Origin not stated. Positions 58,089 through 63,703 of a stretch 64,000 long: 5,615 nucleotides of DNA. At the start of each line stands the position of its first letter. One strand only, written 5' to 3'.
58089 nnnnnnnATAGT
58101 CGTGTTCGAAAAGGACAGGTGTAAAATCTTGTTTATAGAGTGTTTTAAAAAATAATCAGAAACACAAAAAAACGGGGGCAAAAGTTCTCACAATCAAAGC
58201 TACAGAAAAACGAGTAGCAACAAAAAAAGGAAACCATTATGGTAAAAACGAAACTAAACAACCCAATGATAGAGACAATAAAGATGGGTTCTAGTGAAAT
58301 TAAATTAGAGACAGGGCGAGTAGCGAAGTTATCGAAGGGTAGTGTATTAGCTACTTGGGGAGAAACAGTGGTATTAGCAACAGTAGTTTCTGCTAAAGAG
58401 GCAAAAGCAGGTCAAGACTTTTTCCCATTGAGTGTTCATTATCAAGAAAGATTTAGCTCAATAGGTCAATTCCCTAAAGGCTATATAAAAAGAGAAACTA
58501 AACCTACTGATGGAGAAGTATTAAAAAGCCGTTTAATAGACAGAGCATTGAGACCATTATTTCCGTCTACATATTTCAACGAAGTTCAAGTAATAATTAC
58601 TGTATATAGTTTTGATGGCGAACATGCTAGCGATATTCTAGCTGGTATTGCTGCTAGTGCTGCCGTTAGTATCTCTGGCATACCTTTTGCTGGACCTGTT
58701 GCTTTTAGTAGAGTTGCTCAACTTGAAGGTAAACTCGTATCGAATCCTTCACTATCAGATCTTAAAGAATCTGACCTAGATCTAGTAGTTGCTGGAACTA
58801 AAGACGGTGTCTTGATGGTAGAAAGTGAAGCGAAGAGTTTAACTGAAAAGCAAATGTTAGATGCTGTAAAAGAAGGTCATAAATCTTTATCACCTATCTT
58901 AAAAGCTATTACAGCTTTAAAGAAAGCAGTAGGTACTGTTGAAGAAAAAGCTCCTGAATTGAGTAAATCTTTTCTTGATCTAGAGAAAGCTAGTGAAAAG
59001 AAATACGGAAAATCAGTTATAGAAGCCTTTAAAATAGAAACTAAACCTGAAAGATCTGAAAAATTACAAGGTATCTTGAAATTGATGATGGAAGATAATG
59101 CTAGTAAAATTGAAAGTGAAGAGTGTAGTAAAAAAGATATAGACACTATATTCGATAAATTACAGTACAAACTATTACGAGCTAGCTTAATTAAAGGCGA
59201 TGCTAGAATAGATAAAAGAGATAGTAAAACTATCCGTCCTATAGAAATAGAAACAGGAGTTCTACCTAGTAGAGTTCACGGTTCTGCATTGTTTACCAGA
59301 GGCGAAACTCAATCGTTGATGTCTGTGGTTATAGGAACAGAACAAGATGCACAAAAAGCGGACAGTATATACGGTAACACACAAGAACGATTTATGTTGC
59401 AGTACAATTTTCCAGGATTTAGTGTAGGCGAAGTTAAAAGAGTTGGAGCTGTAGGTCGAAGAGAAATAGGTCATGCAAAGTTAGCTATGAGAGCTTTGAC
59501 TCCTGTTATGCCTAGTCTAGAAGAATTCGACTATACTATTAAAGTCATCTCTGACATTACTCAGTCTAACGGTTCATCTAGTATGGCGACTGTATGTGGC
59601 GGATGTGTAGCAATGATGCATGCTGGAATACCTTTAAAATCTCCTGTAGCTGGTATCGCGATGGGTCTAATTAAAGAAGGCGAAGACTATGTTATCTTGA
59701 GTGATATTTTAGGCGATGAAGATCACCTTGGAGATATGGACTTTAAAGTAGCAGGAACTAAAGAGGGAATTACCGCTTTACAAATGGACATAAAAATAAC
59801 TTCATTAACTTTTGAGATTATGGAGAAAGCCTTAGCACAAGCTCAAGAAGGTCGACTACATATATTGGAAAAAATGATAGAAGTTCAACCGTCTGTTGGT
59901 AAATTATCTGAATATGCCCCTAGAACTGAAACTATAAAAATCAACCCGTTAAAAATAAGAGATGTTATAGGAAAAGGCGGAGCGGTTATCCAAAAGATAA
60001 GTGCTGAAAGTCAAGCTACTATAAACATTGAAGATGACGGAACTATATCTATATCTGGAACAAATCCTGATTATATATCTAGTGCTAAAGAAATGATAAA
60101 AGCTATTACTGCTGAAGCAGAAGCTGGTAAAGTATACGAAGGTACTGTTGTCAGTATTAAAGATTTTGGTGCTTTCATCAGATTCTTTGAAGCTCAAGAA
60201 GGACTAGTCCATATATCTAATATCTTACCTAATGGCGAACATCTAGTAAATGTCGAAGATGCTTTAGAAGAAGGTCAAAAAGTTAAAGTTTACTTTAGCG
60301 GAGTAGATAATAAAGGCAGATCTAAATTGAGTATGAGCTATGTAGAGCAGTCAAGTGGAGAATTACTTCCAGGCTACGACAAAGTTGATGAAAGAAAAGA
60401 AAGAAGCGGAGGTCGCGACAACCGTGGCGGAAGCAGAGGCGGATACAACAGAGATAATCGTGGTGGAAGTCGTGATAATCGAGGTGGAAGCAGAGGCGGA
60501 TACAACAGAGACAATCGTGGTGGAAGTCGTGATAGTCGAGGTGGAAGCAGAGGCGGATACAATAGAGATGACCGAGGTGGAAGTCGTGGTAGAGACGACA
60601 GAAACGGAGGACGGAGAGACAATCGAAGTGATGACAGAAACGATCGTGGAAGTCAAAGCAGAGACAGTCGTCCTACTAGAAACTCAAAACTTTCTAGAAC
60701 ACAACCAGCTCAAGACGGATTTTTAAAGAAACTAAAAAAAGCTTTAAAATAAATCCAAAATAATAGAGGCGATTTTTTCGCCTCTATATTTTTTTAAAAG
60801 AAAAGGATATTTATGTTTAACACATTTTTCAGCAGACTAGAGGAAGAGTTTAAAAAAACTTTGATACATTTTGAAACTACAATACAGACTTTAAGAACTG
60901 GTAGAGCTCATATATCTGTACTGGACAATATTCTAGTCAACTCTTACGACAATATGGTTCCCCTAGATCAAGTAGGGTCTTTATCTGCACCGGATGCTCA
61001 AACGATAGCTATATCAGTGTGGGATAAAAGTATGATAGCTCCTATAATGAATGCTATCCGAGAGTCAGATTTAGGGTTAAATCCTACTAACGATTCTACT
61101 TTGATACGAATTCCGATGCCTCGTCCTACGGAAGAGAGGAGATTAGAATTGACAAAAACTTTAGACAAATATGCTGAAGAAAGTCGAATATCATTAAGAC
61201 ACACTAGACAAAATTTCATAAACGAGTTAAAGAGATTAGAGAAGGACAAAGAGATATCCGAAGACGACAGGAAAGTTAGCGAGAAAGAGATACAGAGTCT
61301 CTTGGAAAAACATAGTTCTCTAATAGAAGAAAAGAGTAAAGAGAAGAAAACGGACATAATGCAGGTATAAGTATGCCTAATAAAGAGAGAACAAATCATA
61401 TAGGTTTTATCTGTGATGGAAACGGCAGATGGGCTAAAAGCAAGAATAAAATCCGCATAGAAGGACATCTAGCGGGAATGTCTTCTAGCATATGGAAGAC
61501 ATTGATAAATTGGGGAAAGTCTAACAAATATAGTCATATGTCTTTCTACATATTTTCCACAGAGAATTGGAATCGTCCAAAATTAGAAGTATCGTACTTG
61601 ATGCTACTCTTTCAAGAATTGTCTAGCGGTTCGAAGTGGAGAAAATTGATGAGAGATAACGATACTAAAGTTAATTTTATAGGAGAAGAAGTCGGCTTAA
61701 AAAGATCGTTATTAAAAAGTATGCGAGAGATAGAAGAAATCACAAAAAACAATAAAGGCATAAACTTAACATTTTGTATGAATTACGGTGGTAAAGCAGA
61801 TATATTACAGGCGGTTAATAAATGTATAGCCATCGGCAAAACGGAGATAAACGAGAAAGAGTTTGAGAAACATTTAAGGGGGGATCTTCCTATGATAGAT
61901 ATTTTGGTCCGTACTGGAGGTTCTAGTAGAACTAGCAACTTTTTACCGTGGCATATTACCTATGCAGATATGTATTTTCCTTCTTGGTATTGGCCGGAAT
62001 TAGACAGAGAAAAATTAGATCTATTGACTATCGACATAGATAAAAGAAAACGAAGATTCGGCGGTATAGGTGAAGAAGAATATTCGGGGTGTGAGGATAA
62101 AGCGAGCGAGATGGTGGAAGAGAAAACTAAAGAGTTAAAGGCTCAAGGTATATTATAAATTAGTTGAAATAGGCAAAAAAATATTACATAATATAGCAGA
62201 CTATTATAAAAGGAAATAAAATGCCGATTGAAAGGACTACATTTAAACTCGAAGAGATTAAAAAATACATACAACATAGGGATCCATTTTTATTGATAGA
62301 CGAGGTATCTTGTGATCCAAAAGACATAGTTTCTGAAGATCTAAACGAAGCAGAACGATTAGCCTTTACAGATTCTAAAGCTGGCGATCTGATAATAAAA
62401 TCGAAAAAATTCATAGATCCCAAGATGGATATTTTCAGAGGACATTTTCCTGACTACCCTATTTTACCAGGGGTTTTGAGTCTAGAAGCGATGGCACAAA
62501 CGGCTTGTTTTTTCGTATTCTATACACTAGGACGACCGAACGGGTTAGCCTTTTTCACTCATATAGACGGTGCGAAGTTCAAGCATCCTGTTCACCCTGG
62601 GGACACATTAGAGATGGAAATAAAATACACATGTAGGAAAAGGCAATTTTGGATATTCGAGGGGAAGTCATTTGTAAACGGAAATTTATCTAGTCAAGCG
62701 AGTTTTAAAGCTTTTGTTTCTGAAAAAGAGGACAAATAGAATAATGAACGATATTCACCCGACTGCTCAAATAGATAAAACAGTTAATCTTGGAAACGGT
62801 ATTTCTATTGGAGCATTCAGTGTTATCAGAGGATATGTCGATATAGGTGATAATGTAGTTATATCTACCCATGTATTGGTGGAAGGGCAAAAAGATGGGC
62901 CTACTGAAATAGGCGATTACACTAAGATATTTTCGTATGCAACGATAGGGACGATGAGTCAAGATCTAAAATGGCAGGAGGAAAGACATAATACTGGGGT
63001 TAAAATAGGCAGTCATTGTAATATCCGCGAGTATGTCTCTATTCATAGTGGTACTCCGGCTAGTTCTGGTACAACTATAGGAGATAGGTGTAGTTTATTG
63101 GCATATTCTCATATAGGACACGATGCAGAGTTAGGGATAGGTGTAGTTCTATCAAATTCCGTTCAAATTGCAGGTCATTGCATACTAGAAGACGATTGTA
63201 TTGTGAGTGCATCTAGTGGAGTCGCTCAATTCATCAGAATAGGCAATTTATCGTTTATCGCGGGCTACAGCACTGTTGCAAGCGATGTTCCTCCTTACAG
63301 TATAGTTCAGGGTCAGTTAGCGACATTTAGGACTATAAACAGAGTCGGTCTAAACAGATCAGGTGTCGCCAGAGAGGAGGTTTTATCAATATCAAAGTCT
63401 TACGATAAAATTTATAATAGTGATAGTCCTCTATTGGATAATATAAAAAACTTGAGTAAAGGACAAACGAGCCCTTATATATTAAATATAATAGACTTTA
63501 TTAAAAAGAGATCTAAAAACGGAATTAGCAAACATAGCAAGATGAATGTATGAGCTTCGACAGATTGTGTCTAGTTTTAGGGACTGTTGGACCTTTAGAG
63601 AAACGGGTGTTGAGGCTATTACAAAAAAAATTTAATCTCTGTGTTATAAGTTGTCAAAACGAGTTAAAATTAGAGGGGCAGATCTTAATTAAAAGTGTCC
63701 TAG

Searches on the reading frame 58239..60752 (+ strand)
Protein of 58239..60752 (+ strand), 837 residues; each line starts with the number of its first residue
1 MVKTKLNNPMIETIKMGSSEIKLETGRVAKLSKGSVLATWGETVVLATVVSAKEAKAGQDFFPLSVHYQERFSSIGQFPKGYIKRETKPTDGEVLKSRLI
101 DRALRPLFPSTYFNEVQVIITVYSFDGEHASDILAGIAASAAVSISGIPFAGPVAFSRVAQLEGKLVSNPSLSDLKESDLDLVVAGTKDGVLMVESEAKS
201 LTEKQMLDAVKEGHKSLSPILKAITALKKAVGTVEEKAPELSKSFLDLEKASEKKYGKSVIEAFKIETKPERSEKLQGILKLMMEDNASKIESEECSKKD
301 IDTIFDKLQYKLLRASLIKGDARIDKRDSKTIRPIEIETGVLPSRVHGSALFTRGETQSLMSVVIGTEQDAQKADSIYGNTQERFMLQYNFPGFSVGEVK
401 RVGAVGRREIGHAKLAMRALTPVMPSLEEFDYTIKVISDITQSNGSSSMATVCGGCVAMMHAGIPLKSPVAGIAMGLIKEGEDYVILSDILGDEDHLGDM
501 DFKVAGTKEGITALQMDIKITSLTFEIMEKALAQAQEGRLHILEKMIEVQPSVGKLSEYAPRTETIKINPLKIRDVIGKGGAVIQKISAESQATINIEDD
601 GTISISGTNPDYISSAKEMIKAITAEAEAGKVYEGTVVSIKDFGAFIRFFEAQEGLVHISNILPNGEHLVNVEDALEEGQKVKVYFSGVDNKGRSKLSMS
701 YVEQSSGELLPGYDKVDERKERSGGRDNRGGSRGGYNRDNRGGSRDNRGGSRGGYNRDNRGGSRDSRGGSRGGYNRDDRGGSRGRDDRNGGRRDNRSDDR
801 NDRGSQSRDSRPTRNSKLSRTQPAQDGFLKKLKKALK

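Call 18: search_protein_families(library=ncbifam, proteins=[window:58239-60752:+], max_evalue=0.00001)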
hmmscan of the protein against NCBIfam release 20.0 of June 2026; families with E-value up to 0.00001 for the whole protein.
window:58239-60752:+ (837 aa): 24 families
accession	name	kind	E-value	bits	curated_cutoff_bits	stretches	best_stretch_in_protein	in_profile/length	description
TIGR03591.1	polynuc_phos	equivalog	6.9e-274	910.5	525.05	1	16-700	2-687/689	polyribonucleotide nucleotidyltransferase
NF008805.1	PRK11824.1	equivalog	6.1e-270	897.4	471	1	13-700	3-681/683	polyribonucleotide nucleotidyltransferase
TIGR02696.1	pppGpp_PNP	exception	3.3e-169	564.6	1106.75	1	8-696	6-717/720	guanosine pentaphosphate synthetase I/polyribonucleotide nucleotidyltransferase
TIGR02065.1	ECX1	equivalog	1.4e-32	112.9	318.7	1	318-542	4-218/230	exosome complex exonuclease Rrp41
NF005208.0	PRK06676.1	equivalog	1.7e-15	56.9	368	1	621-704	270-350/391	30S ribosomal protein S1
NF004473.0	PRK05807.1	equivalog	1.5e-13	51.3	178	1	628-706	4-79/136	S1 domain-containing RNA-binding protein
NF040579.1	S1_dom_CvfD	subfamily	4.1e-13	49.6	117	1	628-706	2-79/113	CvfD/Ygs/GSP13 family RNA-binding post-transcriptional regulator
NF000907.0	PRK00087.1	equivalog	2e-12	46.1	624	1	618-701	467-546/671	bifunctional 4-hydroxy-3-methylbut-2-enyl diphosphate reductase/30S ribosomal protein S1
NF005973.0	PRK08059.1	equivalog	5.2e-12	46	148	1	625-704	3-81/123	S1 domain-containing post-transcriptional regulator GSP13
NF006363.0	PRK08582.1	equivalog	6e-10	39.4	171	1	628-701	4-75/140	S1 domain-containing RNA-binding protein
NF004952.0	PRK06299.1-2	equivalog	1.2e-09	37.1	524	1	622-700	296-372/580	30S ribosomal protein S1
NF003181.1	PRK04163.1-1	equivalog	7.5e-09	35.1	200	1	564-628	142-206/221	exosome complex RNA-binding protein Rrp4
NF004953.0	PRK06299.1-3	equivalog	7.7e-09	34.4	720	1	621-700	290-367/580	30S ribosomal protein S1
TIGR01966.1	RNasePH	equivalog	9.9e-09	34.7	141.5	1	323-544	1-229/236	ribonuclease PH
NF010379.0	PRK13806.1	equivalog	1.1e-08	34.2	648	1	621-700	284-361/491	30S ribosomal protein S1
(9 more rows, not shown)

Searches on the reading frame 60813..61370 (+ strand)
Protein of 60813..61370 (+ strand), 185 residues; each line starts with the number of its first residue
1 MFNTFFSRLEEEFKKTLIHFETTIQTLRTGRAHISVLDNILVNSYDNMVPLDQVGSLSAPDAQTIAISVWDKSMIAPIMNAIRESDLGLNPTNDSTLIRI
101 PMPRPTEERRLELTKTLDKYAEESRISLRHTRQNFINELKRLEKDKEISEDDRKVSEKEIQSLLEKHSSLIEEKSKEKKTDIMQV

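Call 51: search_protein_families(library=pfam, proteins=[window:60813-61370:+], max_evalue=0.001)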
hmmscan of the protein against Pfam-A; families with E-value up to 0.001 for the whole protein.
window:60813-61370:+ (185 aa): 1 family
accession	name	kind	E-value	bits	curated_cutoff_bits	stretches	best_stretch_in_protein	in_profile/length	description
PF01765.24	RRF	-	8.1e-55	185.6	29.7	1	21-183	2-164/164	Ribosome recycling factor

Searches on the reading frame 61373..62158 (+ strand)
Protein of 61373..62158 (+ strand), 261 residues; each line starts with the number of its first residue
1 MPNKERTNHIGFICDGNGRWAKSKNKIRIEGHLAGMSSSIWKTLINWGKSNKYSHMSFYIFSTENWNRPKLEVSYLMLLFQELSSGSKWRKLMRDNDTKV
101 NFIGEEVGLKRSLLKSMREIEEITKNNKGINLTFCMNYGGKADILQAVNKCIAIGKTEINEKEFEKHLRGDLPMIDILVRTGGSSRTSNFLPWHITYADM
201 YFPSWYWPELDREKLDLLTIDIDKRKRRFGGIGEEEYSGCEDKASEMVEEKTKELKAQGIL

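Call 51: search_protein_families(library=pfam, proteins=[window:61373-62158:+], max_evalue=0.001)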
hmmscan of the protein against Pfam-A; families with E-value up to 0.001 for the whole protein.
window:61373-62158:+ (261 aa): 1 family
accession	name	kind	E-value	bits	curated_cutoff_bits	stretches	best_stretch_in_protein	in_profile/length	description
PF01255.24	Prenyltransf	-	1.1e-60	205.3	27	1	13-230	1-219/219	Putative undecaprenyl diphosphate synthase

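Call 64: find_encoding_contigs(protein=window:61373-62158:+, flank=10000, max_places=3)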
Protein window:61373-62158:+ (261 aa): 2 contigs read that carry it; 1 place shown.
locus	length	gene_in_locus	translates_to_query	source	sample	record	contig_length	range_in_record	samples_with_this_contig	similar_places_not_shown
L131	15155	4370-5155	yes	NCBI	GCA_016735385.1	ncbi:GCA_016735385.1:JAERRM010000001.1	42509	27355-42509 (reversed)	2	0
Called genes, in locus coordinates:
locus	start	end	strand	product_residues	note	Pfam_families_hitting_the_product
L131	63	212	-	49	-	-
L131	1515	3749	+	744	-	PF03725:RNase_PH_C, PF03726:PNPase, PF01138:RNase_PH, PF00013:KH_1, PF00575:S1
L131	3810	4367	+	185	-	PF01765:RRF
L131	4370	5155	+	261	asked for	PF01255:Prenyltransf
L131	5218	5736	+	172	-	PF07977:FabA, PF22818:ApeI-like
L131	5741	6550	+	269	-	PF00132:Hexapep (faint), PF25084:LbH_EIF2B (faint), PF25087:GMPPB_C (faint), PF13720:Acetyltransf_11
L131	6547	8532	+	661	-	PF17930:LpxI_N (weak), PF06230:LpxI_C, PF02684:LpxB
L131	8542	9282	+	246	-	PF00005:ABC_tran, PF13304:AAA_21 (faint)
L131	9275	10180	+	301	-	PF02687:FtsX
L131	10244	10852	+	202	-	PF02698:DUF218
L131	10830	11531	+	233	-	PF01553:Acyltransferase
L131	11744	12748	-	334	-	PF13310:Virulence_RhuM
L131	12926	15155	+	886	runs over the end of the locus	PF00521:DNA_topoisoIV, PF03989:DNA_gyraseA_C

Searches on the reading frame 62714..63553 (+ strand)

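Call 51: search_protein_families(library=pfam, proteins=[window:62714-63553:+], max_evalue=0.001)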
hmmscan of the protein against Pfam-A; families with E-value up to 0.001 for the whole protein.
window:62714-63553:+ (279 aa): 3 families
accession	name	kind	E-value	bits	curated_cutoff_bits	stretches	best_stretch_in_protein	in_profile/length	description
PF00132.30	Hexapep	-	1.7e-20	72.2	27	2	24-57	2-35/36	Bacterial transferase hexapeptide (six repeats)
PF13720.11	Acetyltransf_11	-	2.2e-17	63.7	24.5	1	191-271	1-81/82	Udp N-acetylglucosamine O-acyltransferase; Domain 2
PF25084.1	LbH_EIF2B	-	8.3e-06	26.2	54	0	95-179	9-84/105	EIF2B subunit epsilon LbH domain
